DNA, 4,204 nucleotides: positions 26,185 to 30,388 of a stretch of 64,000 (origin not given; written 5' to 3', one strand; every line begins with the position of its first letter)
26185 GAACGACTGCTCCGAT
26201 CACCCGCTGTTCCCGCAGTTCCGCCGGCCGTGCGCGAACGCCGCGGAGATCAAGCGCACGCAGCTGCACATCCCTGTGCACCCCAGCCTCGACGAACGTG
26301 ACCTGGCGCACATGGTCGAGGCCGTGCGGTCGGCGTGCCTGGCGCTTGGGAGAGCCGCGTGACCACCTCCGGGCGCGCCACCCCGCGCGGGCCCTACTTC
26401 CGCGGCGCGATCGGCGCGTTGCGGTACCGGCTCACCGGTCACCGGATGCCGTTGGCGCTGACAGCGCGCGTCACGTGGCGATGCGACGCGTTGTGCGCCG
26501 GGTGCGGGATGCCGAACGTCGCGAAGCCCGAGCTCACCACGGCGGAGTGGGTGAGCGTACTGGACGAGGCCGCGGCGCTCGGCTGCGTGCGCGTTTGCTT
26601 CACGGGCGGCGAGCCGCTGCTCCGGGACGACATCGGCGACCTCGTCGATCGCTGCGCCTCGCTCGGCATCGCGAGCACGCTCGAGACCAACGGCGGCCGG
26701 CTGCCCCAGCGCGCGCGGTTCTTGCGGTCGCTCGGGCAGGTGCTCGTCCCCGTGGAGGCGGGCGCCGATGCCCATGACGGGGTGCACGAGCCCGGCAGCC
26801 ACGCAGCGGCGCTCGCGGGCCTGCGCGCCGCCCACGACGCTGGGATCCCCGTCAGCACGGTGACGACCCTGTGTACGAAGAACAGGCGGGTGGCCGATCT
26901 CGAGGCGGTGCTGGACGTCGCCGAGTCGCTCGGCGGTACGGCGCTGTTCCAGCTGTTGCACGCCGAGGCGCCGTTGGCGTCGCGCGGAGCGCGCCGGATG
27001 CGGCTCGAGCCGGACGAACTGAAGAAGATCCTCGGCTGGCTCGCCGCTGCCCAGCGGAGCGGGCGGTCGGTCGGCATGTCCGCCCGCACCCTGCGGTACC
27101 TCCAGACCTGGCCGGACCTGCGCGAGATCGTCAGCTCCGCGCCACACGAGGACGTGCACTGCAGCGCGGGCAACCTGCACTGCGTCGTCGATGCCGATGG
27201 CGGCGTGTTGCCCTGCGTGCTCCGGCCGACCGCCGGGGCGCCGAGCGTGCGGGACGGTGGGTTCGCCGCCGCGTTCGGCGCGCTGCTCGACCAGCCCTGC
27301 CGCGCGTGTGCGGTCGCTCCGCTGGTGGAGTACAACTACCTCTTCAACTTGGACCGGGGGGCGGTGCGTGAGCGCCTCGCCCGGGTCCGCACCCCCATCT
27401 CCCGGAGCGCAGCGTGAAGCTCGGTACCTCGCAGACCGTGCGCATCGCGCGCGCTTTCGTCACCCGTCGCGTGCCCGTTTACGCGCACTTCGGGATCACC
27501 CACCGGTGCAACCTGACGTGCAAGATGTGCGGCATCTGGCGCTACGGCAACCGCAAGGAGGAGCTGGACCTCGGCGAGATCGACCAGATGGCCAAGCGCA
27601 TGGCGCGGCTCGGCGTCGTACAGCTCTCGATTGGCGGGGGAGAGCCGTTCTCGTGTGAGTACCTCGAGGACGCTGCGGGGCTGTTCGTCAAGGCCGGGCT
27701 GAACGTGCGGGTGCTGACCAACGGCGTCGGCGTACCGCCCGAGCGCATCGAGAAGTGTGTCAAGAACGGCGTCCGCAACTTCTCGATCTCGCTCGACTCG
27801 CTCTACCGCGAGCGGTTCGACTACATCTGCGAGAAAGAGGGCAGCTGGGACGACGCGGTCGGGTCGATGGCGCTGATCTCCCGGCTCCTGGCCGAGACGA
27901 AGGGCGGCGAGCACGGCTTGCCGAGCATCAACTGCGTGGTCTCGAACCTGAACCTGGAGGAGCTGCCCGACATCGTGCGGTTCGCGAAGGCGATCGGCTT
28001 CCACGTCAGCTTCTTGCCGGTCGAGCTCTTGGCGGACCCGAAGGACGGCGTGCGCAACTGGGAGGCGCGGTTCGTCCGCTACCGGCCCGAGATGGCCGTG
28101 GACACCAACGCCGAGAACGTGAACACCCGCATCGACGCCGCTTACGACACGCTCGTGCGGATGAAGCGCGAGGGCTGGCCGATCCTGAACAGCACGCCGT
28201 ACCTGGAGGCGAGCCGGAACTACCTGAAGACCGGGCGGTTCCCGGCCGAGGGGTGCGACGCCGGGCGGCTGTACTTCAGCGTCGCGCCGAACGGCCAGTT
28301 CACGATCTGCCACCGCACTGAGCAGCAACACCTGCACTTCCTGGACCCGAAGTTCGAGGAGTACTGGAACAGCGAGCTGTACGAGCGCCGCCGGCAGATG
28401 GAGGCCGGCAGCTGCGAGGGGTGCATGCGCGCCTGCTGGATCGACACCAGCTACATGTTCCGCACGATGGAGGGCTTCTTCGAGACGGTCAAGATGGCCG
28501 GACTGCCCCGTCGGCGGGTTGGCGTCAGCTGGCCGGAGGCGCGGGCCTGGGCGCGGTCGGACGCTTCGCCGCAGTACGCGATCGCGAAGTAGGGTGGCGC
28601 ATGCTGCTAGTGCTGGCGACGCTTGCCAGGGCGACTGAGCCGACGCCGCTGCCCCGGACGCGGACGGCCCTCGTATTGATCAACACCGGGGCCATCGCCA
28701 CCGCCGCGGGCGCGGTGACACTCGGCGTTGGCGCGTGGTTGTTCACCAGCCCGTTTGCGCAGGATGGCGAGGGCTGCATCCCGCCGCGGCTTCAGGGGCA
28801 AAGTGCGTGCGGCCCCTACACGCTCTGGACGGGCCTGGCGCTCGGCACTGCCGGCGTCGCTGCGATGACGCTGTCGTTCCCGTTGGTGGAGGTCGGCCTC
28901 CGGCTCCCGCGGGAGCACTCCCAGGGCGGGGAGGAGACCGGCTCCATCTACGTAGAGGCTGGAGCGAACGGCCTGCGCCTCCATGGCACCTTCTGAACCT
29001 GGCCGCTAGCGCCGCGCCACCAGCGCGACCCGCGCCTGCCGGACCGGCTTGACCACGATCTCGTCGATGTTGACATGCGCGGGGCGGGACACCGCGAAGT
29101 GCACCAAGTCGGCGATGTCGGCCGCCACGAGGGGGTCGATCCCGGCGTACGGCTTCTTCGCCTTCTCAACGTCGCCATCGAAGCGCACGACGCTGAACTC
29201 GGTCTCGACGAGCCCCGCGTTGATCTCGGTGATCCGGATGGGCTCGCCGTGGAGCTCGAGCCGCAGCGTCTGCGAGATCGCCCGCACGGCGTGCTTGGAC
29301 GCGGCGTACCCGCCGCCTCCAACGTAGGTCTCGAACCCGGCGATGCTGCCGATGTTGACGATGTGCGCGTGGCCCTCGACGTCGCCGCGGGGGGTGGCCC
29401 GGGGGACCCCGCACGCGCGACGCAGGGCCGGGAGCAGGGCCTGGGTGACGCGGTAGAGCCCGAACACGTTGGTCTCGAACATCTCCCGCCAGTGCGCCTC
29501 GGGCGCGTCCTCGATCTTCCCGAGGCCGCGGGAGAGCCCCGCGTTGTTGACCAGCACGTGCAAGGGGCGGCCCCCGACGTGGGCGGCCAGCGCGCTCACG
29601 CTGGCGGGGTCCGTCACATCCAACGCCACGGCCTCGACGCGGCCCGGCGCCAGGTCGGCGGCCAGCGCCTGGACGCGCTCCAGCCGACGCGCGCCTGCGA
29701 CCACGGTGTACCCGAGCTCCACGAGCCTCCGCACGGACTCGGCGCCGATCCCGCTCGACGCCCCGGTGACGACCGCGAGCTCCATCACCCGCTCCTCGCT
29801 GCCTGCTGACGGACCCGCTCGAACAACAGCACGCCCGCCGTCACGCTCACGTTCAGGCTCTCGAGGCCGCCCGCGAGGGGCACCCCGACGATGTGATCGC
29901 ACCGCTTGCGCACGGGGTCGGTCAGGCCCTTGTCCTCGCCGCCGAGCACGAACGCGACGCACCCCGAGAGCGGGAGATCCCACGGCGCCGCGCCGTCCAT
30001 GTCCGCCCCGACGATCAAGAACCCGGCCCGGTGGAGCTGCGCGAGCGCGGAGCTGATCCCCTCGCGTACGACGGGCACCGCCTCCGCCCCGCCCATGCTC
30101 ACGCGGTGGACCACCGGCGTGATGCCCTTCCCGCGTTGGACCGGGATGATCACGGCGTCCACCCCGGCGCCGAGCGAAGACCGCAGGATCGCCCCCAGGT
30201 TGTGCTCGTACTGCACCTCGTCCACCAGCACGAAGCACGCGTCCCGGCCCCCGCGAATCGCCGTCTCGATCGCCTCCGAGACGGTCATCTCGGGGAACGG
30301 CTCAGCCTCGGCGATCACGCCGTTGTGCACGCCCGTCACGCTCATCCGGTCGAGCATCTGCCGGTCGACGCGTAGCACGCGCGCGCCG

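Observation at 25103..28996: Tightly coupled DegT aminotransferase + two different radical-SAM/SPASM enzymes + small membrane protein: uncharacterised modification cassette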

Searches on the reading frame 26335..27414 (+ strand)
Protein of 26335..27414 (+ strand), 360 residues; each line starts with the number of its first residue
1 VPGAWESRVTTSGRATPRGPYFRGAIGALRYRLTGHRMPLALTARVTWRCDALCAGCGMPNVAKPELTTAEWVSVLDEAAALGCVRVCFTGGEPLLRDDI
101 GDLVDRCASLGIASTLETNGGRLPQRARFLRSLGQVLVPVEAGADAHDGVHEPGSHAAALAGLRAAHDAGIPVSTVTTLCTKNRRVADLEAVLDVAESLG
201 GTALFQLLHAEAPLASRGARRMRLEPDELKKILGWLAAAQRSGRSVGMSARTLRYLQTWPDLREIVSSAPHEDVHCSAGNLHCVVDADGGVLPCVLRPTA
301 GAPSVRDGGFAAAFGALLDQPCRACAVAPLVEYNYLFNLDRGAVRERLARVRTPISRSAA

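Call 8: search_protein_families(library=pfam, proteins=[window:26335-27414:+], max_evalue=0.01)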
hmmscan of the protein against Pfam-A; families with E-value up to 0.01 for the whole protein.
window:26335-27414:+ (360 aa): 1 family
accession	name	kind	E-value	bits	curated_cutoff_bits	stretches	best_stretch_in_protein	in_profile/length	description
PF04055.27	Radical_SAM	-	2.3e-19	70.6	29.5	1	49-193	6-163/166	Radical SAM superfamily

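Call 9: search_protein_families(library=ncbifam, proteins=[window:26335-27414:+], max_evalue=0.01)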
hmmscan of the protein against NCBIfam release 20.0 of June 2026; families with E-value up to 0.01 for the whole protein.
window:26335-27414:+ (360 aa): 38 families (the best 25 are shown)
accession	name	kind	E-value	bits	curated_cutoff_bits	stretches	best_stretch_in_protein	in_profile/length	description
TIGR04347.1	pseudo_SAM_Halo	equivalog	6.5e-21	75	525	1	44-243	46-245/390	TIGR04347 family pseudo-SAM/SPASM protein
TIGR02668.1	moaA_archaeal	equivalog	3.1e-19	69.1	325.25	1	43-298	13-269/303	GTP 3',8-cyclase MoaA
TIGR02109.1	PQQ_syn_pqqE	equivalog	3.6e-19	68.9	381.35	1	37-199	4-172/358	pyrroloquinoline quinone biosynthesis protein PqqE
TIGR04545.1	rSAM_ahbD_hemeb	equivalog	1.2e-18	67.7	500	1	45-244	5-209/339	heme b synthase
TIGR03913.1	rad_SAM_trio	equivalog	2.2e-18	65.9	591.75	1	39-301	18-286/477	GDL motif peptide-associated radical SAM/SPASM maturase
TIGR03962.1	mycofact_rSAM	equivalog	3.9e-17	62.4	265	1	35-311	7-279/339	mycofactocin radical SAM maturase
TIGR04055.1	rSAM_NirJ2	equivalog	3.3e-16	59.7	500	1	47-295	7-255/326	putative heme d1 biosynthesis radical SAM protein NirJ2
NF049973.1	radical_Rv1681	equivalog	1.9e-15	56.7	380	1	32-195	68-236/326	Rv1681 family radical SAM protein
NF050035.1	rSAM_WgK_link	exception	3.8e-15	55.8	650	1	40-200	13-175/367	radical SAM/SPASM peptide maturase WgkB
TIGR04053.2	TIGR04053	equivalog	6.4e-15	55.3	395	1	38-241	6-216/366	TIGR04053 family radical SAM/SPASM domain-containing protein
TIGR04546.1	rSAM_ahbC_deAc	equivalog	2.5e-14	52.9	650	1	45-198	44-202/390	12,18-didecarboxysiroheme deacetylase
TIGR04303.1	GeoRSP_rSAM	equivalog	3e-14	53.3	400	1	38-199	3-167/325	GeoRSP system radical SAM/SPASM protein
NF001199.0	PRK00164.2-1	equivalog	4.4e-14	52.3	231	1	42-297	14-270/308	GTP 3',8-cyclase MoaA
NF045574.1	sacti_mat_StsB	exception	7.2e-14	51.5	625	1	61-198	119-258/466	StsB family radical SAM/SPASM domain sactipeptide maturase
TIGR03961.1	rSAM_PTO1314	hypoth_equivalog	1.1e-13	51.2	306.05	1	33-244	16-221/332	PTO1314 family radical SAM protein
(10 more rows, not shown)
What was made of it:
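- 26359..27417 (+): rSAM1: accessory radical SAM enzyme (352 aa). CX3CX2C at C42/C46/C49, plus a 4-Cys twitch-like site (C268, C286, C314, C317). All NCBIfam hits are far below cutoff (call 9).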

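Call 19: search_solved_structures(query=window:26359-27414:+, max_evalue=0.01)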
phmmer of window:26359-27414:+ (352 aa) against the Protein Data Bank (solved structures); distinct sequences matched with E-value up to 0.01: 8.
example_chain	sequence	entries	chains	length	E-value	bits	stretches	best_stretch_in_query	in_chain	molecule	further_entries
6c8v_A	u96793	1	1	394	2e-13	53.9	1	30-196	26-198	Coenzyme PQQ synthesis protein E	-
7vob_C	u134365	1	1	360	5.9e-11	45.7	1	34-164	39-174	Cytosylglucuronate decarboxylase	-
7voc_C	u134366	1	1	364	6e-11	45.7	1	34-164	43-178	Cytosylglucuronate decarboxylase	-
6efn_A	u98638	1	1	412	4.9e-09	39.4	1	29-199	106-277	Sporulation killing factor maturation protein SkfB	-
8wm2_A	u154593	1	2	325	3e-05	27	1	38-134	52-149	Fe-S radical SAM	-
5v1q_A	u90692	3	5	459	4.2e-05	26.5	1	30-118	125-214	Radical SAM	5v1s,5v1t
2fb2_A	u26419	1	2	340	0.0048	19.7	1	30-126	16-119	Molybdenum cofactor biosynthesis protein A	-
1tv7_A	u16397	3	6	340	0.0061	19.4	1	31-126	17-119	Molybdenum cofactor biosynthesis protein A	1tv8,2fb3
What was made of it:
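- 26359..27417 (+): Best PDB hit is PqqE at 54 bits (call 19).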

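Call 60: find_homologous_proteins(query=window:26359-27414:+, max_evalue=1e-10)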
Query window:26359-27414:+ (352 aa): 72 proteins with E <= 1e-10 among 8000 candidates.
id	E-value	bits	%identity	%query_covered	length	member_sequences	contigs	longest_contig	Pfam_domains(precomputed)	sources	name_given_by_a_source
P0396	1.5e-219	747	95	100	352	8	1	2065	PF04055.28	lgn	-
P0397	6.1e-180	616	78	100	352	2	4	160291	PF04055.28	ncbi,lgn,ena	-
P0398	2.1e-177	608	76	100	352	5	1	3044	PF04055.28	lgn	-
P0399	1.7e-165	569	74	95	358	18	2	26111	PF04055.28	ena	-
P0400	2.0e-162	559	73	99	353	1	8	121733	PF04055.28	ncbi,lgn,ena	-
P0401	1.5e-161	556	73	97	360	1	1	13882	PF04055.28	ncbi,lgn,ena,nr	ncbi:MAG: radical SAM protein [Myxococcales bacterium]|nr:radical SAM protein [Myxococcales bacteriu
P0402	3.5e-158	545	71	95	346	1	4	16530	PF04055.28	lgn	-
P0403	4.5e-158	544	70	98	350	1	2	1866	PF04055.28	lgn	-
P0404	6.4e-158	544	71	99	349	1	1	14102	PF04055.28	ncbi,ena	-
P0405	2.0e-157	542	71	97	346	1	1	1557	PF04055.28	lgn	-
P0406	7.2e-153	527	69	97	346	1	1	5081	PF04055.28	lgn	-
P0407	9.3e-120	418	72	73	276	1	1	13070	PF04055.28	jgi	jgi:molybdenum cofactor biosynthesis enzyme MoaA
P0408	1.5e-96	342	51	97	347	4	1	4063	PF04055.28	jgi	-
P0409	1.2e-92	329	53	94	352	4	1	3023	PF04055.28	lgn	-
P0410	1.4e-90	322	48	95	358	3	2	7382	PF04055.28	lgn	-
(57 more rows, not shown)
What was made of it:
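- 26359..27417 (+): The family is small and fast-evolving (call 60).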

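Call 86: search_protein_families(library=padloc, proteins=[window:26359-27414:+], max_evalue=0.001)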
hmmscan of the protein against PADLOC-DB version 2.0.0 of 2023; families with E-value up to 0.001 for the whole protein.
window:26359-27414:+ (352 aa): 3 families
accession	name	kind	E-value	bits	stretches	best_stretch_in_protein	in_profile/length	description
PDLC02904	pVip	-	1.2e-07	29.5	1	39-118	10-91/262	Viperins associated with kinases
PDLC02903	pVip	-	2e-07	28.7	1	38-118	6-84/257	Viperins not associated with kinases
PDLC02905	pVip-kinase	-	4.4e-06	24.2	1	54-117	211-274/474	Viperin-kinase fusion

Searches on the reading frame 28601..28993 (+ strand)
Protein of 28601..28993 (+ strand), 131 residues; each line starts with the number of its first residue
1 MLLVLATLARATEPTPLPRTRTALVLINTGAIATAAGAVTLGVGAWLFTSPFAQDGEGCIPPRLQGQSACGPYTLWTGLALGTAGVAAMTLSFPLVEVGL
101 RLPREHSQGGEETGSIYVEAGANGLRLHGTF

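Call 8: search_protein_families(library=pfam, proteins=[window:28601-28993:+], max_evalue=0.01)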
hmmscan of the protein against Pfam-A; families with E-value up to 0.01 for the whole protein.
window:28601-28993:+ (131 aa): 0 families

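Call 9: search_protein_families(library=ncbifam, proteins=[window:28601-28993:+], max_evalue=0.01)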
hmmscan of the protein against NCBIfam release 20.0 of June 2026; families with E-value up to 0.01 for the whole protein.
window:28601-28993:+ (131 aa): 0 families

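Call 86: search_protein_families(library=padloc, proteins=[window:28601-28993:+], max_evalue=0.001)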
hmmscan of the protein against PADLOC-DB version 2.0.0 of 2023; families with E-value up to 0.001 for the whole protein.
window:28601-28993:+ (131 aa): 0 families

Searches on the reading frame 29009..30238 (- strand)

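Call 8: search_protein_families(library=pfam, proteins=[window:29009-30238:-], max_evalue=0.01)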
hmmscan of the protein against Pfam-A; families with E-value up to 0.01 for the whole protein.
window:29009-30238:- (410 aa): 4 families
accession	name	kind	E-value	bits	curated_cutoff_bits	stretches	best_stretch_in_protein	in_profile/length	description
PF00106.31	adh_short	-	3.8e-42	144.4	26.6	1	154-349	2-187/195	short chain dehydrogenase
PF13561.12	adh_short_C2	-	1.4e-25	90.7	27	1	159-350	1-182/236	Enoyl-(Acyl carrier protein) reductase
PF08659.16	KR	-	2.2e-06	28.2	22.6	1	156-268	4-123/180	KR domain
PF01370.27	Epimerase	-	4.2e-05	23.5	20.9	1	156-250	2-88/240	NAD dependent epimerase/dehydratase family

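Call 9: search_protein_families(library=ncbifam, proteins=[window:29009-30238:-], max_evalue=0.01)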
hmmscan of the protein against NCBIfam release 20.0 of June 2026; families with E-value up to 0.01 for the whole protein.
window:29009-30238:- (410 aa): 210 families (the best 25 are shown)
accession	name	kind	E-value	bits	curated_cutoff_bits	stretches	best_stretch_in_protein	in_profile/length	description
NF007829.0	PRK10538.1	equivalog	1.3e-51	175.4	411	1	156-406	4-243/248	bifunctional NADP-dependent 3-hydroxy acid dehydrogenase/3-hydroxypropionate dehydrogenase YdfG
NF038213.1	SDR_TniO_fam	equivalog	1.5e-41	142.5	300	1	153-401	3-249/249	SDR family oxidoreductase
NF004826.0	PRK06182.1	subfamily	3.5e-39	134.7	305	1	153-403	5-239/274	oxidoreductase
NF006073.0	PRK08219.1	equivalog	3.8e-39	134.7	218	1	152-400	3-226/227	SDR family oxidoreductase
NF004824.0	PRK06180.1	subfamily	3.7e-35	121.5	298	1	153-349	5-188/279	oxidoreductase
NF005372.1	PRK06914.1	subfamily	4.2e-35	121.3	320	1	153-347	3-188/279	SDR family oxidoreductase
NF005559.1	PRK07231.1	subfamily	2.2e-34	119.1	215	1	154-387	6-233/249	glucose 1-dehydrogenase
NF005594.0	PRK07326.1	equivalog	5.5e-34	117.7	271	1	153-401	7-234/237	SDR family oxidoreductase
NF004823.0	PRK06179.1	subfamily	7.2e-34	117.4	310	1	153-380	6-213/271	oxidoreductase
NF004284.0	PRK05693.1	equivalog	2.9e-33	115.6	326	1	153-349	2-181/274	SDR family oxidoreductase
NF006114.0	PRK08263.1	subfamily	1.3e-32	113.2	290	1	156-351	7-189/280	short chain dehydrogenase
NF005878.0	PRK07825.1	subfamily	1.6e-32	113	287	1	155-392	12-227/278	short chain dehydrogenase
NF004649.0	PRK05993.1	equivalog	4.2e-31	108.2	387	1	155-349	7-186/277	SDR family oxidoreductase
NF006118.0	PRK08264.1-4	subfamily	5.8e-31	107.8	279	1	155-348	8-185/244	SDR family oxidoreductase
NF052558.1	MBtsdlDhBudC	equivalog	4.1e-30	105.2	270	1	154-387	5-227/250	meso-2,3-butanediol dehydrogenase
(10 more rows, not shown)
